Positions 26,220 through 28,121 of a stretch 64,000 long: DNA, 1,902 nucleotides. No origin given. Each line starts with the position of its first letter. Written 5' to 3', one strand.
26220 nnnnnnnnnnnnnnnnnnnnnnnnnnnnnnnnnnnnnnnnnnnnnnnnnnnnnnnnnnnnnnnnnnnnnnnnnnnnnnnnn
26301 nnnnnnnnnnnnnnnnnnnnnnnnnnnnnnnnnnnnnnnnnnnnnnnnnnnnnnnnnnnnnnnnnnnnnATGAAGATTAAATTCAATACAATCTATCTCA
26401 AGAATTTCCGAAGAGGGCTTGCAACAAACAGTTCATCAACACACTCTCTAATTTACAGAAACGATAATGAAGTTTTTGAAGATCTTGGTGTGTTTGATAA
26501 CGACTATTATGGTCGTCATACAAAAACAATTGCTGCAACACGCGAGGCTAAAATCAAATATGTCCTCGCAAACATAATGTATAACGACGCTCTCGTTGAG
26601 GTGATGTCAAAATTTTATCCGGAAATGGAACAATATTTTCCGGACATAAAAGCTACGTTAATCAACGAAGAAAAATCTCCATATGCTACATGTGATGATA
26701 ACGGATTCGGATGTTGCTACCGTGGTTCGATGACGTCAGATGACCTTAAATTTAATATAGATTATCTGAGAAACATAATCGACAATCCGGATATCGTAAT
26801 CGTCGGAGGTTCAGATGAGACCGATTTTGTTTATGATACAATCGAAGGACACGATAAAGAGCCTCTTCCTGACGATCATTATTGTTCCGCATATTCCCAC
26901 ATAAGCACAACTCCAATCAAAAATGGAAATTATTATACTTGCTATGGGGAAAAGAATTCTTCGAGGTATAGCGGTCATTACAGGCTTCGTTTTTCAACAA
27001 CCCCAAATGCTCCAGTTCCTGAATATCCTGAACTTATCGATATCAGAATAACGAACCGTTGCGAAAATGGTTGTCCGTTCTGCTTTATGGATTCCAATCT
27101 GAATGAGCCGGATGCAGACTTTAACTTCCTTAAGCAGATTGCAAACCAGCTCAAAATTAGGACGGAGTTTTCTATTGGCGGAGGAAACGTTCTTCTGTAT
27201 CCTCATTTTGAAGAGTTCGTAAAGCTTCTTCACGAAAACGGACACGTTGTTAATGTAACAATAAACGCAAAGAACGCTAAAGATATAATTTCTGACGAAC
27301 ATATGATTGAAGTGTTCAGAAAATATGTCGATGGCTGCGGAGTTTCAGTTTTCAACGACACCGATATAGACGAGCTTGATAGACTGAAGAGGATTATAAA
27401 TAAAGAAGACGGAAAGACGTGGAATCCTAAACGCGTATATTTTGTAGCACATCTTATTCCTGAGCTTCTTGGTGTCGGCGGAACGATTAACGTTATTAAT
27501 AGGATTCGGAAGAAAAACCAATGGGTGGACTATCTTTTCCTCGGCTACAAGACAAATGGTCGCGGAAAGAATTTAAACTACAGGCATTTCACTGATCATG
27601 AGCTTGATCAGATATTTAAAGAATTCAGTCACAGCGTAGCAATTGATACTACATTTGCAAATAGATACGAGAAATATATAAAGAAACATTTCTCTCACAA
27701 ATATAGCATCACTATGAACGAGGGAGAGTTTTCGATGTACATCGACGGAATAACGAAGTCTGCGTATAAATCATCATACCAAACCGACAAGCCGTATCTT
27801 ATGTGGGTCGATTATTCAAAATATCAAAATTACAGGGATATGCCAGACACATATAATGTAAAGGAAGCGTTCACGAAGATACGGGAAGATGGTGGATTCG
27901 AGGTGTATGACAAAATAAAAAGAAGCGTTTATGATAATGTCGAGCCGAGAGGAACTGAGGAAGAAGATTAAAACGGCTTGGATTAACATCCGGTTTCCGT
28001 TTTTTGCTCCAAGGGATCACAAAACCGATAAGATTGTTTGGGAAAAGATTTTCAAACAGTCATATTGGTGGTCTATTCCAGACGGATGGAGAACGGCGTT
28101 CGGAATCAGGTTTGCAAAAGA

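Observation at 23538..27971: AAA+ ATPase - RNA-ligase-like - radical-SAM gene cluster upstream of the tRNA array (possible tRNA repair/modification module)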

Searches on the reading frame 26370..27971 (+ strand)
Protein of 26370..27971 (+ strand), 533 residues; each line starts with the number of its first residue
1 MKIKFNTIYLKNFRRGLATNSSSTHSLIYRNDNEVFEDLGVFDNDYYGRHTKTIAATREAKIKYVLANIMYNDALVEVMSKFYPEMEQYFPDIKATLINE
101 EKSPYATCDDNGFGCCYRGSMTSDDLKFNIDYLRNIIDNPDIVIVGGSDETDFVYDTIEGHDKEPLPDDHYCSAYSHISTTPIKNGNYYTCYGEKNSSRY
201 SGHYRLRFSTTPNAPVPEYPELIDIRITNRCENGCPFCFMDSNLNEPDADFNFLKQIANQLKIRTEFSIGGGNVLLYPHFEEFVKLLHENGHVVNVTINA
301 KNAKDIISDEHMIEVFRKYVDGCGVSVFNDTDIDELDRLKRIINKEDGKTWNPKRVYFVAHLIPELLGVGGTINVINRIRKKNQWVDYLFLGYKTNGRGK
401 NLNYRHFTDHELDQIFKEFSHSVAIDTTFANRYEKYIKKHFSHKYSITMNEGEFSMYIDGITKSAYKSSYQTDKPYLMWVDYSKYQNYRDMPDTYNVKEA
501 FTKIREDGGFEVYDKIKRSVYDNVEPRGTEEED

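Call 4: search_protein_families(library=pfam, proteins=[window:26370-27971:+], max_evalue=0.1)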
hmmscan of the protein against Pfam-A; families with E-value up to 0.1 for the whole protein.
window:26370-27971:+ (533 aa): 1 family
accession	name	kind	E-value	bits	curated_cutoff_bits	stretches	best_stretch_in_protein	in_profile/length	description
PF04055.27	Radical_SAM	-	6.5e-09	36.6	29.5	1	225-343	1-120/166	Radical SAM superfamily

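Call 5: search_protein_families(library=phrogs, proteins=[window:26370-27971:+], max_evalue=0.01)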
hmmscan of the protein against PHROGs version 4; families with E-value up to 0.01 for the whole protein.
window:26370-27971:+ (533 aa): 2 families
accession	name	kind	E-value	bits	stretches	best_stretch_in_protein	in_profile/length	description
phrog_16999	-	other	3.4e-25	90.2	1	217-474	7-274/288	Fe-S oxidoreductase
phrog_7293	-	unknown function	2.7e-05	24.3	1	216-403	56-237/384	-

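Call 7: search_protein_families(library=ncbifam, proteins=[window:26370-27971:+], max_evalue=0.1)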
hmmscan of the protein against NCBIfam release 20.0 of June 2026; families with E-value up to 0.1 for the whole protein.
window:26370-27971:+ (533 aa): 11 families
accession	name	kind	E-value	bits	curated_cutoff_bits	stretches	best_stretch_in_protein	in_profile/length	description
NF045702.1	rSAM_GDGT_ether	equivalog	3.9e-05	22.5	450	1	222-304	87-175/486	tetraether lipid synthase Tes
NF038283.1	viperin_w_prok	equivalog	8.8e-05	21.8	180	1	223-327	4-114/281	viperin family antiviral radical SAM protein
TIGR04082.1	rSAM_for_selen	equivalog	0.0001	21.2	350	1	226-306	204-289/516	thio(seleno)oxazole modification radical SAM maturase SbtM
NF045646.2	rSAM_Se_TrsS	equivalog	0.00098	17.8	490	1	225-299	90-167/441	radical SAM (seleno)protein TrsS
NF050035.1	rSAM_WgK_link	exception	0.0017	17.4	650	1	218-261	6-52/367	radical SAM/SPASM peptide maturase WgkB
TIGR04317.1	W_rSAM_matur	equivalog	0.0019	17.4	380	1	225-326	8-109/349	tungsten cofactor oxidoreductase radical SAM maturase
TIGR03977.1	rSAM_pair_HxsC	equivalog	0.0025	16.7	267.9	1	227-289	31-95/292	His-Xaa-Ser system radical SAM maturase HxsC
TIGR03278.1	methan_mark_10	equivalog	0.021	13.7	350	1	230-297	34-108/404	methyl coenzyme M reductase-arginine methyltransferase Mmp10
TIGR04100.1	rSAM_pair_X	hypoth_equivalog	0.026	14.1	262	0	223-243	10-30/197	TIGR04100 family radical SAM protein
NF001199.0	PRK00164.2-1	equivalog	0.028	13.6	231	0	224-300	15-96/308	GTP 3',8-cyclase MoaA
TIGR02668.1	moaA_archaeal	equivalog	0.035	13.1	325.25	1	225-300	14-94/303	GTP 3',8-cyclase MoaA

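Call 9: search_dna_similar(query=window:26370-27971:+, collection=phages, mode=protein, max_rows=25, max_evalue=0.001)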
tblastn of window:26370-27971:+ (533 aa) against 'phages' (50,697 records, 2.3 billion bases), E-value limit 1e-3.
Records with a match: 32; places in all: 32; records where one place covers at least 80% of the query: 1.
Best place of each record, by identity: <60% 32.
By first word of the organism name: Prevotella 15; Microcystis 8; Thermus 6; Salmonella 1; Rhodothermus 1; Cyanophage 1.
By host as written in the record: Prevotella sp. 15; - 4; Microcystis aeruginosa FACHB524 4; Microcystis aeruginosa 2; Thermus thermophilus HB8 2; Thermus thermophilus HB27 2; Salmonella enterica subsp. enterica serovar Typhimurium ATCC 14028 1; Rhodothermus marinus 1; and 1 more.
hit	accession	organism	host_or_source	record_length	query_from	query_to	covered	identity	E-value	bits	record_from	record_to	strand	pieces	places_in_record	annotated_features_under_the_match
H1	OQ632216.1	Salmonella phage Arash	Salmonella enterica subsp. enterica ...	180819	6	476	88%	23.9%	6e-17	91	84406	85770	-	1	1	methyltransferase | hypothetical protein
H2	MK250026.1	Prevotella phage Lak-B7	Prevotella sp.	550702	184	406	42%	28.6%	5e-6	56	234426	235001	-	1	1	record has no annotation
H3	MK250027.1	Prevotella phage Lak-B8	Prevotella sp.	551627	184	406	42%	28.6%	5e-6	56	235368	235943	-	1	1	record has no annotation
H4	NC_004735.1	Rhodothermus phage RM378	Rhodothermus marinus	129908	218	459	45%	26.3%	5e-8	62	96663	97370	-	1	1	Fe-S oxidoreductase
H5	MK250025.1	Prevotella phage Lak-B6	Prevotella sp.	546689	184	406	42%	28.1%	1e-5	54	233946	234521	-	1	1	record has no annotation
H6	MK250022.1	Prevotella phage Lak-B3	Prevotella sp.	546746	184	406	42%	28.1%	1e-5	54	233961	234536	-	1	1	record has no annotation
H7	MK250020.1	Prevotella phage Lak-B1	Prevotella sp.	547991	184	406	42%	28.1%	1e-5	54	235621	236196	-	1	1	record has no annotation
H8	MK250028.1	Prevotella phage Lak-B9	Prevotella sp.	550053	184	406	42%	28.1%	1e-5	54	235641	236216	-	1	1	record has no annotation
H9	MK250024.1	Prevotella phage Lak-B5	Prevotella sp.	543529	184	406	42%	27.7%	3e-5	53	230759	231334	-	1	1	record has no annotation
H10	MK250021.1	Prevotella phage Lak-B2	Prevotella sp.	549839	184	406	42%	27.7%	3e-5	53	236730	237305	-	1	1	record has no annotation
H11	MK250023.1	Prevotella phage Lak-B4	Prevotella sp.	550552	184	406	42%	27.7%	3e-5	53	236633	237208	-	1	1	record has no annotation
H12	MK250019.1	Prevotella phage Lak-A2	Prevotella sp.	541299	184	406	42%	26.2%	7e-5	52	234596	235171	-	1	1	record has no annotation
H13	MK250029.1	Prevotella phage Lak-C1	Prevotella sp.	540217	184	406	42%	25.8%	7e-5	52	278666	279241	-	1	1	record has no annotation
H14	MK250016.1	Prevotella phage Lak-A1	Prevotella sp.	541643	184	406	42%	25.8%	9e-5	52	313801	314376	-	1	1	record has no annotation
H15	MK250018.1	Prevotella phage Lak-A1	Prevotella sp.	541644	184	406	42%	25.8%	9e-5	52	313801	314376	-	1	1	record has no annotation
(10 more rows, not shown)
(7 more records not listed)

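Call 10: get_annotated_region(hit=H1, flank=7000)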
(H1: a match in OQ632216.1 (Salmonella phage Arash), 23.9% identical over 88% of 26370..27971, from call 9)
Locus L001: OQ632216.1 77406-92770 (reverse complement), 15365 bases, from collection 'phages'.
description: Salmonella phage Arash, complete genome.
organism: Salmonella phage Arash (NCBI taxid 3038319)
taxonomy: Viruses; Duplodnaviria; Heunggongvirae; Uroviricota; Caudoviricetes
host: Salmonella enterica subsp. enterica serovar Typhimurium ATCC 14028; source: hospital sewage UZ Leuven; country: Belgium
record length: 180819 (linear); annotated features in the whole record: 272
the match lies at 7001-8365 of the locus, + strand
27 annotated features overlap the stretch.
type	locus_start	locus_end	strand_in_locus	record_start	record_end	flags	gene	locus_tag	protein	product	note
CDS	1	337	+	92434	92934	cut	-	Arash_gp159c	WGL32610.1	hypothetical protein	-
CDS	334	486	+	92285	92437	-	-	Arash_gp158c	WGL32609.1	hypothetical protein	-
CDS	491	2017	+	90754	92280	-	-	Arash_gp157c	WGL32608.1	nicotinamide phosphoribosyltransferase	-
CDS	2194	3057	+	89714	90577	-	-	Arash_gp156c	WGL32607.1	hypothetical protein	-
CDS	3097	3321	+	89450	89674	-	-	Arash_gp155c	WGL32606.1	hypothetical protein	-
CDS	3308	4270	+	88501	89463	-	-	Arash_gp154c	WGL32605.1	DNA polymerase nu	-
CDS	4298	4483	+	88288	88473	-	-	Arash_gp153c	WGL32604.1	hypothetical protein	-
CDS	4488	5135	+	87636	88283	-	-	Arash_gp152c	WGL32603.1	DNA polymerase theta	-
CDS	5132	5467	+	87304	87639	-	-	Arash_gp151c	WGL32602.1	hypothetical protein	-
CDS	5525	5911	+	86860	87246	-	-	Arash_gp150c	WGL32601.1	hypothetical protein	-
CDS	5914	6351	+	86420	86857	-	-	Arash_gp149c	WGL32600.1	hypothetical protein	-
CDS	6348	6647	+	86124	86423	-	-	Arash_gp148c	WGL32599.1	hypothetical protein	-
CDS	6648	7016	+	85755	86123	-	-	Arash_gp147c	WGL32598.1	hypothetical protein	-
CDS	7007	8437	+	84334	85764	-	-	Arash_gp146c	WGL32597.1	methyltransferase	-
CDS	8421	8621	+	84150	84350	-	-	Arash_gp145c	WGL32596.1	hypothetical protein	-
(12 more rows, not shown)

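Call 11: get_annotated_region(hit=H4, flank=6000)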
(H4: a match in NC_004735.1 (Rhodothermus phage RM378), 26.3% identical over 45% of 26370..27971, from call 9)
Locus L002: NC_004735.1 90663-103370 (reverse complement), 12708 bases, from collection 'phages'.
description: Rhodothermus phage RM378, complete genome.
organism: Rhodothermus phage RM378 (NCBI taxid 148943)
taxonomy: Viruses; Duplodnaviria; Heunggongvirae; Uroviricota; Caudoviricetes
host: Rhodothermus marinus; source: -; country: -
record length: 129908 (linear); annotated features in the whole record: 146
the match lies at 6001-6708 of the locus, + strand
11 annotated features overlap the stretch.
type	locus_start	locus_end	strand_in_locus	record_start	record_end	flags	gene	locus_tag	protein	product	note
CDS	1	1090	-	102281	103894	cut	-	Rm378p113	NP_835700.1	hypothetical protein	-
CDS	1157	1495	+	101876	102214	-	-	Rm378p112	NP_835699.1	hypothetical protein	-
CDS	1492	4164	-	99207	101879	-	-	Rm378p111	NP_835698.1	hypothetical protein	-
CDS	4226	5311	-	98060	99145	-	-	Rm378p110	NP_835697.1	probable poly A polymerase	-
CDS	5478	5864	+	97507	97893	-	-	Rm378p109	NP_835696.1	hypothetical protein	-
CDS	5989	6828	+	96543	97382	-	-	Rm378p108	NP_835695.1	Fe-S oxidoreductase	-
CDS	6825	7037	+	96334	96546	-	-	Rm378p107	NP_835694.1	hypothetical protein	-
CDS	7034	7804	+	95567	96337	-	-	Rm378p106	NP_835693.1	hypothetical protein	-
CDS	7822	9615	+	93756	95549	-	-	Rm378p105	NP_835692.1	hypothetical protein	-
CDS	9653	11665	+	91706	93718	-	-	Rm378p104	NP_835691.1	DNA helicase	-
CDS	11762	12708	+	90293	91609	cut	-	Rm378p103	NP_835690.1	RNA ligase and tail fiber protein attachment catalyst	-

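Call 12: find_related_loci(query=window:26370-27971:+, collection=viral_contigs, flank=8000)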
Query window:26370-27971:+ (533 aa) in viral_contigs; peptide patterns used: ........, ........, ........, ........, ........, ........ (x = any residue, [..] = any of these).
4 stretches matched a pattern, but none encodes a relative of the query by tblastn (E <= 1e-3).

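Call 13: search_solved_structures(query=window:26370-27971:+, max_evalue=1)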
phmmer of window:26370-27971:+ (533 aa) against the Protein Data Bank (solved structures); distinct sequences matched with E-value up to 1: 6.
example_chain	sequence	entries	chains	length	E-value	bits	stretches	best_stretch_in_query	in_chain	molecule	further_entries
9dfu_A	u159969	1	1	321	0.038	15.8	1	218-308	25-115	Radical SAM core domain-containing protein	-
7tol_A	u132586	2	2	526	0.046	15.5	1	222-297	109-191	glycerol dibiphytanyl glycerol tetraether - macrocyclic archaeol synthase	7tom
7ea5_K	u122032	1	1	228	0.06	15.1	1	393-455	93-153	Histone-lysine N-methyltransferase, H3 lysine-36 specific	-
9dfn_A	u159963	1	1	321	0.089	14.5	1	218-307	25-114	Radical SAM core domain-containing protein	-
6y1g_A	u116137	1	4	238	0.63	11.7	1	184-219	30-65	GFP-like non-fluorescent chromoprotein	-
2zo6_A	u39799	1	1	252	0.83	11.3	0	185-236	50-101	CYAN-EMITTING GFP-LIKE PROTEIN, KUSABIRA-CYAN (KCY)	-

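Call 15: find_homologous_proteins(query=window:26370-27971:+, max_evalue=0.001)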
Query window:26370-27971:+ (533 aa): 357 proteins with E <= 0.001 among 4280 candidates; the best 120 are listed.
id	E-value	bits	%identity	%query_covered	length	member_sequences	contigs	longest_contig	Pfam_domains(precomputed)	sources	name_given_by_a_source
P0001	0.0e+0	1246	100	100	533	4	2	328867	PF04055.28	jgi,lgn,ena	-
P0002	3.8e-183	628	56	97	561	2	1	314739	PF04055.28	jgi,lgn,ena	-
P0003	1.4e-159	550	51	99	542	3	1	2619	PF04055.28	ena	-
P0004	5.3e-159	548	50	97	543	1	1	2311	PF04055.28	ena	-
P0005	3.4e-158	546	50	99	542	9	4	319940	PF04055.28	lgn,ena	-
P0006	3.8e-156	539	51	97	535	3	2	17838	PF04055.28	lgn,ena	-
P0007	1.7e-155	537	51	98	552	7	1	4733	PF04055.28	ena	-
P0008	1.2e-153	531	51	98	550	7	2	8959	PF04055.28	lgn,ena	-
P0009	9.6e-153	528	51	97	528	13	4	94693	PF04055.28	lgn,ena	-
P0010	1.9e-152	527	50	97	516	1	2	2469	PF04055.28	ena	-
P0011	5.9e-152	525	51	97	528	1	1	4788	PF04055.28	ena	-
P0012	9.8e-152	524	50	97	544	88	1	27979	PF04055.28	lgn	-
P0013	2.8e-151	523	50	97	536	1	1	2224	PF04055.28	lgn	-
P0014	3.7e-151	522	50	98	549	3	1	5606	PF04055.28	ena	-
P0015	4.0e-151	522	49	95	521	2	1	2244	PF04055.28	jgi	jgi:MoaA/NifB/PqqE/SkfB family radical SAM enzyme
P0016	8.2e-151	521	49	97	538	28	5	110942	PF04055.28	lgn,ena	-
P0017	3.5e-150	519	51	97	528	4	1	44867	PF04055.28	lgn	-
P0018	4.4e-150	519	49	97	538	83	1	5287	PF04055.28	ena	-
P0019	1.2e-149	518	50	97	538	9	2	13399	PF04055.28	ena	-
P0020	1.7e-149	517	49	98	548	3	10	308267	PF04055.28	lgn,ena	-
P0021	5.0e-149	515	50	97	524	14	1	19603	PF04055.28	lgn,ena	-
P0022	5.2e-149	515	50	95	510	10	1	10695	PF04055.28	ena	-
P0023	1.3e-148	514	49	96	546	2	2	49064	PF04055.28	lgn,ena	-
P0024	2.9e-148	513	51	97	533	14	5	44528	PF04055.28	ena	-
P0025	4.1e-148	512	48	97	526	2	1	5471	PF04055.28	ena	-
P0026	2.0e-147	510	47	99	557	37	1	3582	PF04055.28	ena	-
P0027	2.2e-147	510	49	96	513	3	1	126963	PF04055.28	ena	-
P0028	2.3e-147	510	48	97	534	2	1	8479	PF04055.28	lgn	-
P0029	1.6e-146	507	50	97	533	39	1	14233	PF04055.28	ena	-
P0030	1.8e-146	507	49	96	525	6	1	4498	PF04055.28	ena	-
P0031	8.5e-146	505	49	97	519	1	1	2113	PF04055.28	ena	-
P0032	1.1e-145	504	49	97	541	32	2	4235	PF04055.28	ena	-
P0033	1.1e-144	501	48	96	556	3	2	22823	PF04055.28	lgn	-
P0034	1.1e-144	501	48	97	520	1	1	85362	PF04055.28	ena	-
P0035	1.7e-144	501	46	98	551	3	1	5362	PF04055.28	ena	-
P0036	2.1e-144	500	49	97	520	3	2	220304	PF04055.28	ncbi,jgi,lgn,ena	-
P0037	4.2e-144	499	49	97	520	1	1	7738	PF04055.28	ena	-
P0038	8.3e-144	498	47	97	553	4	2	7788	PF04055.28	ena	-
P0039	3.5e-143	496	47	95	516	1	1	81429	PF04055.28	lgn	-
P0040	1.1e-142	494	46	99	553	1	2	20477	PF04055.28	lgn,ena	-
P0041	1.6e-142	494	48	97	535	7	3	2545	PF04055.28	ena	-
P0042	5.2e-142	492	49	97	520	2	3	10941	PF04055.28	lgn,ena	-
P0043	1.0e-141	491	48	98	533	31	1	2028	PF04055.28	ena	-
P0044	1.1e-141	491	48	95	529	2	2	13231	PF04055.28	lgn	-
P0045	4.8e-141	489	49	95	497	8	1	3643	PF04055.28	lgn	-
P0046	5.1e-141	489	49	95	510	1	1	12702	PF04055.28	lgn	-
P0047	5.6e-141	489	48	97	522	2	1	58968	PF04055.28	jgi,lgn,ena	-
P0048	7.6e-141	488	49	98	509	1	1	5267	PF04055.28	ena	-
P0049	2.2e-140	487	47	98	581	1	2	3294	PF04055.28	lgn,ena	-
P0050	3.9e-140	486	49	94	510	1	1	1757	PF04055.28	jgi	jgi:MoaA/NifB/PqqE/SkfB family radical SAM enzyme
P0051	5.4e-140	486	48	96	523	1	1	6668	PF04055.28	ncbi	-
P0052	1.1e-139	485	49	97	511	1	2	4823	PF04055.28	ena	-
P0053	2.2e-139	484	47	97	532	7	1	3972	PF04055.28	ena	-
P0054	2.4e-139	483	47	97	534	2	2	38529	PF04055.28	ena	-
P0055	4.0e-139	483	49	95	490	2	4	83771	PF04055.28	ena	-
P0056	4.7e-139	483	44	99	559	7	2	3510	PF04055.28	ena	-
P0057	4.8e-139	482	47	97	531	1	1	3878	PF04055.28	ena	-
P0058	9.2e-139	482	49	95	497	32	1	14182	PF04055.28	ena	-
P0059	1.8e-138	481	48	95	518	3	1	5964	PF04055.28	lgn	-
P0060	6.5e-138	479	47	97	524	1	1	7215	PF04055.28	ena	-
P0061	2.0e-137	477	47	98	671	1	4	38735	PF04055.28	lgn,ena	-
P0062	6.0e-137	476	46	95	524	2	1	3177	PF04055.28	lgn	-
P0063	6.9e-137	475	44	99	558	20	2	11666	PF04055.28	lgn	-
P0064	2.0e-136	474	48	95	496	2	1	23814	PF04055.28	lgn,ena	-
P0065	2.7e-136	473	46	97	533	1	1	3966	PF04055.28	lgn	-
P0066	4.1e-136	473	48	95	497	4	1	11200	PF04055.28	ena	-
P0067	5.1e-136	473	49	95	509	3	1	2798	PF04055.28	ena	-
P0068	5.6e-136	472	46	95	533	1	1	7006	PF04055.28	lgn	-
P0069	7.0e-136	472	49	95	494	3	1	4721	PF04055.28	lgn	-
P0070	8.0e-136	472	46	95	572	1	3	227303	PF04055.28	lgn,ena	-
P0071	4.3e-135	469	46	98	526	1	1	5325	PF04055.28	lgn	-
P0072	4.5e-135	469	48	95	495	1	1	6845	PF04055.28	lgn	-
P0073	7.9e-135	469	48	95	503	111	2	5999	PF04055.28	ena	-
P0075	1.0e-133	465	47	95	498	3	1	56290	PF04055.28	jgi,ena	-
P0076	1.2e-133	465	47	95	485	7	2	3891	PF04055.28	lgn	-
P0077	2.3e-133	464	45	96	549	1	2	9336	PF04055.28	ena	-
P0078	2.7e-133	464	45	95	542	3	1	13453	PF04055.28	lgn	-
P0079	1.3e-132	461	48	95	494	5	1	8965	PF04055.28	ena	-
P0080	1.3e-132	461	47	95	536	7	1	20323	PF04055.28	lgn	-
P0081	5.6e-132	459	44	98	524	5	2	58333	PF04055.28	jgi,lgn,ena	jgi:MoaA/NifB/PqqE/SkfB family radical SAM enzyme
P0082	8.5e-132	459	44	95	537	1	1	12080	PF04055.28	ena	-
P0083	1.7e-131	458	46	97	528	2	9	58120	PF04055.28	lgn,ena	-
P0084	3.9e-131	456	47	95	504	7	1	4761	PF04055.28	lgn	-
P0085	5.2e-131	456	47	95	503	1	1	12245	PF04055.28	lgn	-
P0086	3.6e-130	453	45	95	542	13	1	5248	PF04055.28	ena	-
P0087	3.6e-130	453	46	95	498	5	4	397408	PF04055.28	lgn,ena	-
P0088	6.9e-130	452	47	95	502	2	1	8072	PF04055.28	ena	-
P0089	2.1e-129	451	47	95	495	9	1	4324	PF04055.28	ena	-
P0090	2.5e-129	450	47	95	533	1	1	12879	PF04055.28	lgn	-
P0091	3.7e-129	450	46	95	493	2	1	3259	PF04055.28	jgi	jgi:hypothetical protein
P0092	1.1e-128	448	43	97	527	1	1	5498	PF04055.28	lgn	-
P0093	1.3e-128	448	47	95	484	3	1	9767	PF04055.28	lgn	-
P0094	2.1e-128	447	46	95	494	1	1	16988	PF04055.28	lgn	-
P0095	6.4e-128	446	43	96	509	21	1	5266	PF04055.28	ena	-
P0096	9.3e-128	445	46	97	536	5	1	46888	PF04055.28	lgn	-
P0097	9.5e-128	445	47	95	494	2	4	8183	PF04055.28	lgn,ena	-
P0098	1.5e-127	445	47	95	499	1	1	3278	PF04055.28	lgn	-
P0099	2.2e-127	444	47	95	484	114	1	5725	PF04055.28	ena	-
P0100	3.3e-127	443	45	95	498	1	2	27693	PF04055.28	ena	-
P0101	6.0e-127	443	44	96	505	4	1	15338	PF04055.28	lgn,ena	-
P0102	9.4e-127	442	47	95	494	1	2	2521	PF04055.28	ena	-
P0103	9.6e-127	442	45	96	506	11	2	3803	PF04055.28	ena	-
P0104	2.2e-126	441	47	95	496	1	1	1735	PF04055.28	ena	-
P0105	3.4e-126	440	44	95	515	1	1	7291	PF04055.28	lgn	-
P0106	4.6e-126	440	46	95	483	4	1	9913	PF04055.28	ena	-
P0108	7.2e-125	436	46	95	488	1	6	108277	PF04055.28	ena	-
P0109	4.9e-124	433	44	95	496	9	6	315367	PF04055.28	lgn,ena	-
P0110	1.2e-123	432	42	96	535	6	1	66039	PF04055.28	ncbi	-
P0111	1.1e-122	428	45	95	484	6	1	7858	PF04055.28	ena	-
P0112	4.0e-122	427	45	95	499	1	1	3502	PF04055.28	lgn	-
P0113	3.1e-121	424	45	95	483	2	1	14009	PF04055.28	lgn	-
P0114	3.5e-121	424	45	95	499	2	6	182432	PF04055.28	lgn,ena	-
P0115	4.5e-120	420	44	95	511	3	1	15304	PF04055.28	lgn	-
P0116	1.2e-119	419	45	96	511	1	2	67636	PF04055.28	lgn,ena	-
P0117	7.4e-119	416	43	95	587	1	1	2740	PF04055.28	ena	-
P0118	1.7e-118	415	43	97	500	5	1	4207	PF04055.28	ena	-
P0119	3.2e-117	410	45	95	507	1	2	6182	PF04055.28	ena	-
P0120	4.2e-117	410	45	95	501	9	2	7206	PF04055.28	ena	-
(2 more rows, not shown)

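Call 16: find_encoding_contigs(protein=P0001, flank=8000, max_places=2)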
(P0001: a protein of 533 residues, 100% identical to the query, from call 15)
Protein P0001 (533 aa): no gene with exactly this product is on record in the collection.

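Call 17: find_encoding_contigs(protein=P0002, flank=8000, max_places=2)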
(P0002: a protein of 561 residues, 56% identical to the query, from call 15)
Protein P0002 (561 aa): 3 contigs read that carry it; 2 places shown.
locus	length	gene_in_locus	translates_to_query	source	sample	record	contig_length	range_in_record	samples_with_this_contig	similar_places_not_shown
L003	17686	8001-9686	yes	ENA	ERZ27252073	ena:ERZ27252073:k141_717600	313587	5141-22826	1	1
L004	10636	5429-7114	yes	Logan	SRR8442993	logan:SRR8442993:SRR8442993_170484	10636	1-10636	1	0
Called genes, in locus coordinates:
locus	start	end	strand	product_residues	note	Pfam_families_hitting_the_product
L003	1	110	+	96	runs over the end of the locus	-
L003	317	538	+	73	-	-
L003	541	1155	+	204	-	PF00376:MerR, PF12728:HTH_17, PF13411:MerR_1, PF00239:Resolvase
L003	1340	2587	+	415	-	PF12323:HTH_OrfB_IS605, PF01385:OrfB_IS605, PF07282:Cas12f1-like_TNB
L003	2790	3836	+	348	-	PF00226:DnaJ, PF01556:DnaJ_C, PF27659:CHP02642 (faint), PF00684:DnaJ_CXXCXGXG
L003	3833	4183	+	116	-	-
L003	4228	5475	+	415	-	PF13401:AAA_22 (faint), PF20720:nSTAND3 (weak), PF00004:AAA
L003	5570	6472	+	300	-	PF24308:DUF7487 (weak)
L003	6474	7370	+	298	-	PF09414:RNA_ligase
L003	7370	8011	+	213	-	-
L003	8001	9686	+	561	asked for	PF04055:Radical_SAM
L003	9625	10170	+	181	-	-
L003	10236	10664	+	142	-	PF22769:DCD, PF00692:dUTPase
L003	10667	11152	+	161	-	PF18143:HAD_SAK_2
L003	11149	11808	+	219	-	PF00574:CLP_protease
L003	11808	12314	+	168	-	-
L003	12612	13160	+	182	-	-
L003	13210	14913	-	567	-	-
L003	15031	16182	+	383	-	-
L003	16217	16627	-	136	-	-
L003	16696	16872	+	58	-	-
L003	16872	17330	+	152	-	-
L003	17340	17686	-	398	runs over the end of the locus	PF01385:OrfB_IS605, PF07282:Cas12f1-like_TNB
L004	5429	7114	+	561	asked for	PF04055:Radical_SAM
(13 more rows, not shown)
